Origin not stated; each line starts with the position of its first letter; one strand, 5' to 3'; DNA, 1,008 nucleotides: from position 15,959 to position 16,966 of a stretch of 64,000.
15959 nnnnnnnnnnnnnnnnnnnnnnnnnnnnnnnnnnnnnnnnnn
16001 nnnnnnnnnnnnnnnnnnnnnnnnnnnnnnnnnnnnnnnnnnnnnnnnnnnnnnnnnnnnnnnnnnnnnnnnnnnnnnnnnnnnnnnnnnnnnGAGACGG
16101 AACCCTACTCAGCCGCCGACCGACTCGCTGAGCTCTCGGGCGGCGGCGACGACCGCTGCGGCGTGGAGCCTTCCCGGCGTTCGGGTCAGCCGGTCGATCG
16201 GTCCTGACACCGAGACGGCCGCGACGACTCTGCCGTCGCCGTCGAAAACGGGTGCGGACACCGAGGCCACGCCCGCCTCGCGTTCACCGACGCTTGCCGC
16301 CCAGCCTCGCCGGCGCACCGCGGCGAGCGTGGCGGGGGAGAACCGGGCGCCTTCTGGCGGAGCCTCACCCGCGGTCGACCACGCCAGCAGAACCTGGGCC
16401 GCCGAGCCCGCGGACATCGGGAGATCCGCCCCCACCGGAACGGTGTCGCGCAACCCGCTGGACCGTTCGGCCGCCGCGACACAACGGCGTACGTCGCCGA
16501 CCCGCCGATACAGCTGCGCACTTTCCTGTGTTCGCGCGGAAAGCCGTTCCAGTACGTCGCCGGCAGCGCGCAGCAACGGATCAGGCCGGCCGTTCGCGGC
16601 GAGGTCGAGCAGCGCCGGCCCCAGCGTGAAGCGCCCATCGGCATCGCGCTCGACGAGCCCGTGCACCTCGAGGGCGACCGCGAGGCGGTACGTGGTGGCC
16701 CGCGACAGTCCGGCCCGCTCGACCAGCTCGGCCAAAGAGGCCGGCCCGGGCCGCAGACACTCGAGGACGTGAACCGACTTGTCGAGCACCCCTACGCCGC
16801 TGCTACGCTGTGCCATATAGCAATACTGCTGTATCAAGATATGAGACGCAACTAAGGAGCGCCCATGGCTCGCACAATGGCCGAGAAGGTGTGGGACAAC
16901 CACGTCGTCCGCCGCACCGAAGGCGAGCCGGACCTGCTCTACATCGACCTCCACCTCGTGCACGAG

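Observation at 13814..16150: tRNA-Glu-adjacent islet: HNH nuclease plus hydrolase-cyclase gene precisely bracketed by 58-bp direct repeats, one of which is the 3' end of the ndgR/ltbR regulator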

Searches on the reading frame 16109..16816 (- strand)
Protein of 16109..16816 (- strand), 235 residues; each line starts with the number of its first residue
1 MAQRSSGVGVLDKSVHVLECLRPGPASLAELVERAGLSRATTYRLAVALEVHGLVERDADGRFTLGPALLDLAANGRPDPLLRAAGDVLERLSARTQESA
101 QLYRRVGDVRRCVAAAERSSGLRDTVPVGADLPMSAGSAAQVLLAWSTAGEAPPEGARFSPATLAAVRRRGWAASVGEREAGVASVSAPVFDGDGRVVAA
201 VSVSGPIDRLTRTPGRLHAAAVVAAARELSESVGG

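Call 7: search_protein_families(library=pfam, proteins=[window:16109-16816:-], max_evalue=0.01)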
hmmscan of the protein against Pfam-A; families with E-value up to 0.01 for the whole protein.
window:16109-16816:- (235 aa): 6 families
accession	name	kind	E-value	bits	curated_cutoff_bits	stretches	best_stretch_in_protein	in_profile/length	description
PF01614.24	IclR_C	-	7.5e-24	84.7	24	2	163-230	106-173/174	Bacterial transcriptional regulator IclR C-terminal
PF09339.16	HTH_IclR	-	1.9e-13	50.4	22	1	11-58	2-51/52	IclR helix-turn-helix domain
PF25213.1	HVO_A0261_N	-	5.1e-08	33.1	35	1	13-66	12-64/86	HVO_A0261 N-terminal domain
PF17782.7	DprA_WH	-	3.6e-05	24.1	22.9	1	16-61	16-61/61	DprA winged helix domain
PF12802.13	MarR_2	-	6.8e-05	23.4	27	1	16-60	9-58/61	MarR family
PF01047.28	MarR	-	9.4e-05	22.7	24.6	1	15-59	6-51/59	MarR family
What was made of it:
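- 16109..16816 (-): IclR-family regulator (235 aa), divergent from leuCD (NdgR/LtbR position). Pfam HTH_IclR and IclR_C, call 7.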

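Call 9: find_related_loci(query=window:16112-16816:-, collection=genome_contigs, flank=8000)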
Query window:16112-16816:- (235 aa) in genome_contigs; peptide patterns used: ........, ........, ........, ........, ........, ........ (x = any residue, [..] = any of these).
600 stretches matched a pattern (row limit reached: there are more); 16 encode a relative of the query (tblastn E <= 1e-3); 16 distinct loci.
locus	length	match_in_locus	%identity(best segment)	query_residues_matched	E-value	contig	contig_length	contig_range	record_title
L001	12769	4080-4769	64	3-230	1e-80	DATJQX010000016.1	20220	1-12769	MAG TPA_asm: Streptosporangiaceae bacterium isolate SMAG_U14952 k141_1093471, whole genome shotgun sequence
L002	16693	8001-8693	61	3-231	9e-79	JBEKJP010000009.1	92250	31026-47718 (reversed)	MAG: Streptosporangiaceae bacterium isolate SPRUCE 326 SPRUCE_326_9, whole genome shotgun sequence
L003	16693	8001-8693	64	5-233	6e-78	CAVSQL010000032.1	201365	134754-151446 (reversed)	MAG: uncultured Actinomycetes bacterium isolate MFD05841.bin.1.161 genome assembly, contig: contig_9520, whole genome sh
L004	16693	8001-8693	63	5-233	8e-78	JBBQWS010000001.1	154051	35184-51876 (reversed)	MAG: Actinomycetes bacterium isolate Co_metawrap_2071 Cmw_2071_k141_18547097_length_154051_cov_12.4805, whole genome sho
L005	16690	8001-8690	62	5-231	6e-72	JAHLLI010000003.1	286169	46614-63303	MAG: Actinomycetales bacterium isolate MAG62 NODE_152_length_286169_cov_247.072765, whole genome shotgun sequence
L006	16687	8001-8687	63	5-231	2e-71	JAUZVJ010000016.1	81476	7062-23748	Actinotalea sp. AC32 16, whole genome shotgun sequence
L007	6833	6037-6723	61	5-231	1e-70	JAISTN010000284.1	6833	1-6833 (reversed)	MAG: Bifidobacteriaceae bacterium isolate Md513_bin16 k119_1210238, whole genome shotgun sequence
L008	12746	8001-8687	61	5-231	2e-70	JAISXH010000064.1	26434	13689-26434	MAG: Bifidobacteriaceae bacterium isolate Nc350_bin167 k119_3979529, whole genome shotgun sequence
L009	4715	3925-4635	34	5-234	2e-34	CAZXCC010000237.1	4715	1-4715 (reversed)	MAG TPA_asm: uncultured Veillonellaceae bacterium isolate binchicken_co41_33 genome assembly, contig: NODE_20148_length_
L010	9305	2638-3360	34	5-233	9e-24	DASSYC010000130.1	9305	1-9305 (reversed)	MAG TPA_asm: Microbacterium sp. isolate SMAG_U666 k141_20211, whole genome shotgun sequence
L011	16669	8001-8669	30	21-227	3e-15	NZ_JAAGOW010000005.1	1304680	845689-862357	Variovorax sp. WS11 plasmid pVarWS11_2, whole genome shotgun sequence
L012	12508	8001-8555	36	26-195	7e-12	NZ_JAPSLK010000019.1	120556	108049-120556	MAG: Saccharothrix sp. isolate RH59_bin.028 NODE_162_length_120556_cov_14.454002, whole genome shotgun sequence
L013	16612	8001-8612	34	11-227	4e-11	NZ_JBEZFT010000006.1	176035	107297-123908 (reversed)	Kribbella sp. NPDC048915 NPDC048915_51_A11.ctg-0006, whole genome shotgun sequence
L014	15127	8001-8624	32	28-206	3e-9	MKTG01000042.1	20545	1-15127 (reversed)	MAG: Burkholderiales bacterium 68-10 SCNpilot_bf_inoc_scaffold_2368, whole genome shotgun sequence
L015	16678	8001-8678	30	7-208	4e-7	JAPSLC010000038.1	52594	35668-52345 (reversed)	MAG: Cupriavidus sp. isolate RH59_bin.011 NODE_574_length_52594_cov_8.003107, whole genome shotgun sequence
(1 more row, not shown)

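Call 11: find_encoding_contigs(protein=window:16109-16816:-, flank=10000, max_places=10)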
Protein window:16109-16816:- (235 aa): 1 contig read that carries it; 1 place shown.
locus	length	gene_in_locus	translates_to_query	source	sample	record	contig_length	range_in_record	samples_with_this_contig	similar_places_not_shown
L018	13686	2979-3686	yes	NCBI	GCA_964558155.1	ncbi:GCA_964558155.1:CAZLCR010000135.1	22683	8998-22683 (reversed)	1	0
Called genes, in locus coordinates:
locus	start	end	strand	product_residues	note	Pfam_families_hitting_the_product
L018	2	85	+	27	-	?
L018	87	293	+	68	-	-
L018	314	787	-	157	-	PF00216:Bac_DNA_binding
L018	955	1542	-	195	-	PF00694:Aconitase_C, PF27512:LeuD, PF27434:LeuD_C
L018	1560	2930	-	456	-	PF00330:Aconitase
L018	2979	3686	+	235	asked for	PF25213:HVO_A0261_N, PF09339:HTH_IclR, PF01614:IclR_C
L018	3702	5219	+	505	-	PF00211:Guanylate_cyc (faint)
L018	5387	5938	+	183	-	PF13392:HNH_3 (weak)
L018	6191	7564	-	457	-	PF00749:tRNA-synt_1c, PF19269:Anticodon_2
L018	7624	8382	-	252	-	PF10370:Rv2993c-like_N, PF01557:FAA_hydrolase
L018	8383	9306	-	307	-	PF00248:Aldo_ket_red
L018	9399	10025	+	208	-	PF02012:BNR (faint)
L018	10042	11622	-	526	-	PF00682:HMGL-like, PF22617:HCS_D2, PF08502:LeuA_dimer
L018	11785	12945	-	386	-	PF22660:RS_preATP-grasp-like, PF02222:ATP-grasp, PF07478:Dala_Dala_lig_C (weak), PF21244:PurT_C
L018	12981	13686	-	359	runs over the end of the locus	PF01063:Aminotran_4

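Call 15: find_homologous_proteins(query=window:16112-16816:-)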
Query window:16112-16816:- (235 aa): 8000 proteins with E <= 0.001 among 8000 candidates; the best 120 are listed.
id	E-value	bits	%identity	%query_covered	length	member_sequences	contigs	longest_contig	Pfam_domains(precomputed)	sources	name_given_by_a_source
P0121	8.0e-139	479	100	100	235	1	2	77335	PF01614.25,PF09339.17,PF25213.2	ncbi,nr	ncbi:MAG TPA: IclR family transcriptional regulator [Mycobacteriales bacterium]|nr:IclR family trans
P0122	2.1e-115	402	86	98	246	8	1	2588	PF17782.8,PF01614.25,PF09339.17,PF25213.2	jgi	jgi:DNA-binding IclR family transcriptional regulator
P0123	2.3e-114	399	85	96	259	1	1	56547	PF01614.25,PF09339.17,PF25213.2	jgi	jgi:DNA-binding IclR family transcriptional regulator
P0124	3.0e-114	398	86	97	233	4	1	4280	PF01614.25,PF09339.17,PF25213.2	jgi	jgi:DNA-binding IclR family transcriptional regulator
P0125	3.4e-106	372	80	100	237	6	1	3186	PF01614.25,PF09339.17,PF25213.2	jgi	jgi:DNA-binding IclR family transcriptional regulator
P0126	1.5e-105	370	81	100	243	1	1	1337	PF01614.25,PF09339.17,PF25213.2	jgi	jgi:DNA-binding IclR family transcriptional regulator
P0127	1.7e-105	370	81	99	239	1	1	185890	PF01614.25,PF09339.17,PF25213.2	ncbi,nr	ncbi:MAG TPA: IclR family transcriptional regulator [Mycobacteriales bacterium]|nr:IclR family trans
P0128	2.7e-105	369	81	100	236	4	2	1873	PF17782.8,PF01614.25,PF09339.17,PF25213.2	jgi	jgi:DNA-binding IclR family transcriptional regulator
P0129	4.6e-105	368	81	100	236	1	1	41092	PF01614.25,PF09339.17,PF12802.14,PF25213.2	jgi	jgi:DNA-binding IclR family transcriptional regulator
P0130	6.4e-105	368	82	99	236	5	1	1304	PF01614.25,PF09339.17,PF25213.2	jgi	jgi:DNA-binding IclR family transcriptional regulator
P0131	7.8e-105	368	81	100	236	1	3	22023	PF17782.8,PF01614.25,PF09339.17,PF25213.2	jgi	jgi:DNA-binding IclR family transcriptional regulator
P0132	1.3e-104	367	80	100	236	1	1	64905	PF17782.8,PF01614.25,PF09339.17,PF25213.2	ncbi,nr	ncbi:MAG TPA: IclR family transcriptional regulator [Mycobacteriales bacterium]|nr:IclR family trans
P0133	5.3e-104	365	81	98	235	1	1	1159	PF01614.25,PF09339.17,PF25213.2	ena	-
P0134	6.1e-104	365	80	99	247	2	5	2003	PF17782.8,PF01614.25,PF09339.17,PF25213.2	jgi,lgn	jgi:DNA-binding IclR family transcriptional regulator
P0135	1.0e-103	364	82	100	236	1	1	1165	PF01614.25,PF09339.17,PF25213.2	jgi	jgi:DNA-binding IclR family transcriptional regulator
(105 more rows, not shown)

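Call 18: find_encoding_contigs(protein=P0123, flank=7000, max_places=3)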
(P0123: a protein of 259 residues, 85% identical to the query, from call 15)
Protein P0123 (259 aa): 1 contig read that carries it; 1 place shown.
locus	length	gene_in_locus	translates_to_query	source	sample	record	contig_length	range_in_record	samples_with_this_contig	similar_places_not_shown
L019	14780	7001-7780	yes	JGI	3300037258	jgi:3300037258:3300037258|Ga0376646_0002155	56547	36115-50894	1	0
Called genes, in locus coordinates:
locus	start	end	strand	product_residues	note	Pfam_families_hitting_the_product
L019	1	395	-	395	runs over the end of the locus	PF00877:NLPC_P60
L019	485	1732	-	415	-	PF01053:Cys_Met_Meta_PP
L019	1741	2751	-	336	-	PF01210:NAD_Gly3P_dh_N, PF02558:ApbA (weak), PF03807:F420_oxidored, PF07479:NAD_Gly3P_dh_C, PF20618:GPD_NAD_C_bact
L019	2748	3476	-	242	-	PF01553:Acyltransferase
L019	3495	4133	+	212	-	PF01983:CofC, PF12804:NTP_transf_3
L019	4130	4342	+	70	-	-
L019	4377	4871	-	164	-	PF00216:Bac_DNA_binding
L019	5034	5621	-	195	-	PF00694:Aconitase_C, PF27512:LeuD, PF27434:LeuD_C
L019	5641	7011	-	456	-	PF00330:Aconitase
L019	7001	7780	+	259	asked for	PF25213:HVO_A0261_N, PF09339:HTH_IclR, PF01614:IclR_C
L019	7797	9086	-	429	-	PF00496:SBP_bac_5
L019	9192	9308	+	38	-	-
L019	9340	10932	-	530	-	PF21783:YNCE (faint), PF08450:SGL (faint)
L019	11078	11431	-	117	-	-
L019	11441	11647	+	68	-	PF13392:HNH_3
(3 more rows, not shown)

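Call 19: find_encoding_contigs(protein=P0127, flank=7000, max_places=3)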
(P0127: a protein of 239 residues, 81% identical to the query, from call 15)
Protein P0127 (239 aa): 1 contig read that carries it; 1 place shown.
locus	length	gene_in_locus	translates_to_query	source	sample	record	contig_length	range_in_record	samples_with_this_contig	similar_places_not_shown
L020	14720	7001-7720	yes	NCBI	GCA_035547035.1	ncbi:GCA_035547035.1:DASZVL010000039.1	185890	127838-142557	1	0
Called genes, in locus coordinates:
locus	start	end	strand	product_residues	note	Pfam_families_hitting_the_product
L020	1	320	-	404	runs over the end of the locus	PF05708:Peptidase_C92 (faint), PF00877:NLPC_P60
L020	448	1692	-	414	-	PF01053:Cys_Met_Meta_PP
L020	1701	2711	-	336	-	PF01210:NAD_Gly3P_dh_N, PF02558:ApbA (weak), PF03807:F420_oxidored, PF07479:NAD_Gly3P_dh_C, PF20618:GPD_NAD_C_bact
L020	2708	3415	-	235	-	PF01553:Acyltransferase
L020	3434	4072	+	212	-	PF01983:CofC, PF12804:NTP_transf_3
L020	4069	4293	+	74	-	-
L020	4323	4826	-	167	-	PF00216:Bac_DNA_binding, PF18291:HU-HIG (weak)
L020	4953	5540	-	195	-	PF00694:Aconitase_C, PF27512:LeuD, PF27434:LeuD_C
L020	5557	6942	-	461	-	PF00330:Aconitase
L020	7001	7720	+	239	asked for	PF25213:HVO_A0261_N (weak), PF09339:HTH_IclR, PF01614:IclR_C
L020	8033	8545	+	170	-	PF13489:Methyltransf_23, PF00398:RrnaAD, PF08241:Methyltransf_11, PF08242:Methyltransf_12, PF13649:Methyltransf_25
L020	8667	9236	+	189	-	-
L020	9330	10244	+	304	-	PF01738:DLH (faint), PF08840:BAAT_C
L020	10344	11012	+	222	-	PF13489:Methyltransf_23, PF08241:Methyltransf_11, PF08242:Methyltransf_12, PF13649:Methyltransf_25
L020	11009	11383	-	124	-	PF03793:PASTA (faint)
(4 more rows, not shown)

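Call 20: find_encoding_contigs(protein=P0131, flank=7000, max_places=3)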
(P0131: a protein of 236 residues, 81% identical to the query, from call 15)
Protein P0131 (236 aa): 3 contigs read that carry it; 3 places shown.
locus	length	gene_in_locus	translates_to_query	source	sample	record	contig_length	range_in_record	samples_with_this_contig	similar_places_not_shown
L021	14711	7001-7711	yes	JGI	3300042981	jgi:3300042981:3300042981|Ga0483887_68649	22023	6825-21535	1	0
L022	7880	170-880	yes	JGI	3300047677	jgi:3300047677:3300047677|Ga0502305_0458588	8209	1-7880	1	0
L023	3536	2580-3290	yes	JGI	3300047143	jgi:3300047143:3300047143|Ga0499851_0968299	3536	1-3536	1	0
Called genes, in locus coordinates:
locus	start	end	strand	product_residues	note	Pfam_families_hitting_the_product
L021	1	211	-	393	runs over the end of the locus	PF00877:NLPC_P60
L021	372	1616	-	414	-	PF01053:Cys_Met_Meta_PP, PF00155:Aminotran_1_2 (weak)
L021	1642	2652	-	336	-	PF01210:NAD_Gly3P_dh_N, PF02558:ApbA (weak), PF03807:F420_oxidored, PF07479:NAD_Gly3P_dh_C, PF20618:GPD_NAD_C_bact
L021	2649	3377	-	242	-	PF01553:Acyltransferase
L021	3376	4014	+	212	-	PF01983:CofC, PF12804:NTP_transf_3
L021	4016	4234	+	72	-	-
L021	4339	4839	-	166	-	PF00216:Bac_DNA_binding, PF18291:HU-HIG (weak)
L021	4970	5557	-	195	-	PF00694:Aconitase_C, PF27512:LeuD, PF27434:LeuD_C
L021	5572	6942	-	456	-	PF00330:Aconitase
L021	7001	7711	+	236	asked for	PF17782:WHD_DprA (faint), PF25213:HVO_A0261_N, PF09339:HTH_IclR, PF01614:IclR_C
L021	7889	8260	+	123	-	PF09685:MamF_MmsF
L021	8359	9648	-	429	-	PF00872:Transposase_mut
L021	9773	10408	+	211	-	PF24906:Zf_WRKY19 (faint), PF13392:HNH_3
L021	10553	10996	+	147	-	PF13527:Acetyltransf_9, PF00583:Acetyltransf_1, PF13673:Acetyltransf_10, PF13508:Acetyltransf_7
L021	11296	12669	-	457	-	PF00749:tRNA-synt_1c, PF19269:Anticodon_2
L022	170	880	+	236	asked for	PF17782:WHD_DprA (faint), PF25213:HVO_A0261_N, PF09339:HTH_IclR, PF01614:IclR_C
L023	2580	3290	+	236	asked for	PF17782:WHD_DprA (faint), PF25213:HVO_A0261_N, PF09339:HTH_IclR, PF01614:IclR_C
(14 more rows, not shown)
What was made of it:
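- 16109..16816 (-): Synteny in all relatives, calls 9, 18-20.
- The gap is recombination-prone (calls 18-20).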

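Call 24: find_encoding_contigs(protein=P0124, flank=5000, max_places=4)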
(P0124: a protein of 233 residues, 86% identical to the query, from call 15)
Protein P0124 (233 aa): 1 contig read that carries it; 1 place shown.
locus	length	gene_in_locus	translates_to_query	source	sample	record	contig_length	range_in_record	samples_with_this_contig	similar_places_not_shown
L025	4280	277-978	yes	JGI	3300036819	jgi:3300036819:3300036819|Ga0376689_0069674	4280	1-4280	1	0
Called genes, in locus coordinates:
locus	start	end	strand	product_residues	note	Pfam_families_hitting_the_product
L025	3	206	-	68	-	?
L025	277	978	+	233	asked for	PF09339:HTH_IclR, PF25213:HVO_A0261_N (weak), PF01614:IclR_C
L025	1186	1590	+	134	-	PF13392:HNH_3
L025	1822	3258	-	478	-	PF00749:tRNA-synt_1c, PF19269:Anticodon_2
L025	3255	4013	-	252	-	PF10370:Rv2993c-like_N, PF01557:FAA_hydrolase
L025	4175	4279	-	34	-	?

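Call 35: find_encoding_contigs(protein=P0122, flank=3000, max_places=4)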
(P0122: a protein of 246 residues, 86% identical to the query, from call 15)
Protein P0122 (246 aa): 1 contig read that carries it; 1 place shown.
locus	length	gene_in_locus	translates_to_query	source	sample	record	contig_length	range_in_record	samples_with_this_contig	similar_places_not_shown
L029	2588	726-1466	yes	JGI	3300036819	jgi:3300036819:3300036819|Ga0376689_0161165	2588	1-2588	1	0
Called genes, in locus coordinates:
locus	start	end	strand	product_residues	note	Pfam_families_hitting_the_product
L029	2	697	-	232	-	?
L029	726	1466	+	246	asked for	PF17782:WHD_DprA (faint), PF09339:HTH_IclR, PF25213:HVO_A0261_N (weak), PF01614:IclR_C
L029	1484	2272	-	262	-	PF00496:SBP_bac_5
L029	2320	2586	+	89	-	?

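Call 48: search_protein_families(library=ncbifam, proteins=[window:16112-16816:-], max_evalue=0.001)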
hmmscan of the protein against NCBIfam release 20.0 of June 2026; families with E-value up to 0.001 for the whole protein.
window:16112-16816:- (235 aa): 6 families
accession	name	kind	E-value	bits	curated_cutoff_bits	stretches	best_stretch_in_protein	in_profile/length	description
NF045644.1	TransRegBhcR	equivalog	3.9e-28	98.5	350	2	162-235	194-267/267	HTH-type transcriptional regulator BhcR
TIGR02431.1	pcaR_pcaU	subfamily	1.7e-25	89.8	284.75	2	8-151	5-150/248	beta-ketoadipate pathway transcriptional regulators, PcaR/PcaU/PobR family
NF011671.1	PRK15090.1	equivalog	2.9e-16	59.5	275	2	163-234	183-254/256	DNA-binding transcriptional regulator KdgR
NF008601.2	PRK11569.1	equivalog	8.1e-15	54.7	380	2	163-235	202-274/276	glyoxylate bypass operon transcriptional repressor IclR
NF007548.0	PRK10163.1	equivalog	7.7e-12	44.9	406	2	164-234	196-266/271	HTH-type transcriptional repressor AllR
NF007342.0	PRK09834.1-4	equivalog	9e-06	24.9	251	0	5-97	8-103/263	DNA-binding transcriptional regulator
